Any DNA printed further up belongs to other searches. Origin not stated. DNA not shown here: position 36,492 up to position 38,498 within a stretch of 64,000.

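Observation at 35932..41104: Two polyprenyl-phosphate-sugar synthase and GT-C membrane transferase modules for periplasmic-side glycosylation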

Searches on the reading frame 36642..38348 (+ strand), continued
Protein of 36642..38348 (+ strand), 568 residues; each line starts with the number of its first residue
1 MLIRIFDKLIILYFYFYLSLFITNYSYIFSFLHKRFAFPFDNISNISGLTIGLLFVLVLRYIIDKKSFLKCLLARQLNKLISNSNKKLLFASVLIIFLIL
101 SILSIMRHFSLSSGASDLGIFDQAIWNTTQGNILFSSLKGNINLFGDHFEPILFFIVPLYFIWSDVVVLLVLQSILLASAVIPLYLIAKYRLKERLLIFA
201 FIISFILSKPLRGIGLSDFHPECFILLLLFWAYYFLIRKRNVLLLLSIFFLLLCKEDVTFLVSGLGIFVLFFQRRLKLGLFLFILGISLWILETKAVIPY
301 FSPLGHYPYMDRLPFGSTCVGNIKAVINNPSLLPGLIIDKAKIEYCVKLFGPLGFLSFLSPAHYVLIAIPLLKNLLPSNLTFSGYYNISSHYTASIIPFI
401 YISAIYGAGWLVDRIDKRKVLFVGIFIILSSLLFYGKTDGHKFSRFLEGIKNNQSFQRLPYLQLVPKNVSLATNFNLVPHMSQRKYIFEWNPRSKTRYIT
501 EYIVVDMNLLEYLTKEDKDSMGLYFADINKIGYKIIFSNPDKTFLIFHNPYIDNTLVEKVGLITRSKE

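Call 91: search_protein_families(library=pfam, proteins=[P0334, P0277, P0322, P0325, P0327, P0331, P0337, P0344, P0351, P0338], max_evalue=0.001)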
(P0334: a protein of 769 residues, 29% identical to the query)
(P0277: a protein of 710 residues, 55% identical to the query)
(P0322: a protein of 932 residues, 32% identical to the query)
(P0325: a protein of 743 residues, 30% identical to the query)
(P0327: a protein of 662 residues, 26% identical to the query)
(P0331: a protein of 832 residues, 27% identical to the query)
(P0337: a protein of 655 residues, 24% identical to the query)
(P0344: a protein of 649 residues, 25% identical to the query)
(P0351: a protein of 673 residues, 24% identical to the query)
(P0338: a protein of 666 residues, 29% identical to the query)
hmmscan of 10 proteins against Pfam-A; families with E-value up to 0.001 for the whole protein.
P0334 (769 aa): 2 families
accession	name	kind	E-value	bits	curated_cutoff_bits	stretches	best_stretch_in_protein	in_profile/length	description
PF09852.15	DUF2079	-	2.4e-65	221.9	28.2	1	331-763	2-457/459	Predicted membrane protein (DUF2079)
PF03706.18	LPG_synthase_TM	-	1.1e-10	42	33.4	1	17-280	4-296/302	Lysylphosphatidylglycerol synthase TM region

P0277 (710 aa): 4 families
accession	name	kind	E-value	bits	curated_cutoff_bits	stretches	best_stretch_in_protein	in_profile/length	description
PF09852.15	DUF2079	-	1.1e-70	239.4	28.2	1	255-655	1-422/459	Predicted membrane protein (DUF2079)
PF00535.33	Glycos_transf_2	-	3.4e-30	105.6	23.3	1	9-168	1-163/168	Glycosyl transferase family 2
PF13641.12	Glyco_tranf_2_3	-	3e-06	27.8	27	1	8-112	3-111/230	Glycosyltransferase like family 2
PF10111.15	Glyco_tranf_2_2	-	0.00068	19.6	27.3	0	9-103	1-97/276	Glycosyltransferase like family 2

P0322 (932 aa): 1 family
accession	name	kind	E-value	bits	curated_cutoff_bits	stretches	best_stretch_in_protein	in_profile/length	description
PF09852.15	DUF2079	-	3.9e-78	264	28.2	1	75-483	1-422/459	Predicted membrane protein (DUF2079)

P0325 (743 aa): 2 families
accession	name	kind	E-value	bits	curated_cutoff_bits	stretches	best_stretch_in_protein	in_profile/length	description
PF09852.15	DUF2079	-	4e-64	217.8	28.2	1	19-464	3-459/459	Predicted membrane protein (DUF2079)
PF14524.12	Wzt_C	-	0.00076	19.9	30.4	0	638-724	25-106/143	Wzt C-terminal domain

P0327 (662 aa): 1 family
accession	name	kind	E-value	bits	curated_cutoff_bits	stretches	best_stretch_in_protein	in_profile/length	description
PF09852.15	DUF2079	-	6.7e-58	197.3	28.2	1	183-618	2-439/459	Predicted membrane protein (DUF2079)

P0331 (832 aa): 1 family
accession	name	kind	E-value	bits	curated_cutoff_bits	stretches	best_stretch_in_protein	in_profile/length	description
PF09852.15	DUF2079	-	1.5e-59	202.7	28.2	1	37-515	1-459/459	Predicted membrane protein (DUF2079)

P0337 (655 aa): 1 family
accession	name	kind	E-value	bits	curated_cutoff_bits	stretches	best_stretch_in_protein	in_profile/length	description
PF09852.15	DUF2079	-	6.5e-61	207.2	28.2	1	34-490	1-458/459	Predicted membrane protein (DUF2079)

P0344 (649 aa): 1 family
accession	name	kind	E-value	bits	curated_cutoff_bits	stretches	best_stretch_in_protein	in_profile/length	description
PF09852.15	DUF2079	-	4.8e-65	220.9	28.2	1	28-455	1-423/459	Predicted membrane protein (DUF2079)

P0351 (673 aa): 1 family
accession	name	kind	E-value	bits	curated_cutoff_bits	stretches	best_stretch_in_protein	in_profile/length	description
PF09852.15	DUF2079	-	1.4e-43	150.1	28.2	1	229-635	8-422/459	Predicted membrane protein (DUF2079)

P0338 (666 aa): 1 family
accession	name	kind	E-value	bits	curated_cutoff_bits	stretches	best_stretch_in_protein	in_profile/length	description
PF09852.15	DUF2079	-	9e-50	170.5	28.2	1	42-456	6-433/459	Predicted membrane protein (DUF2079)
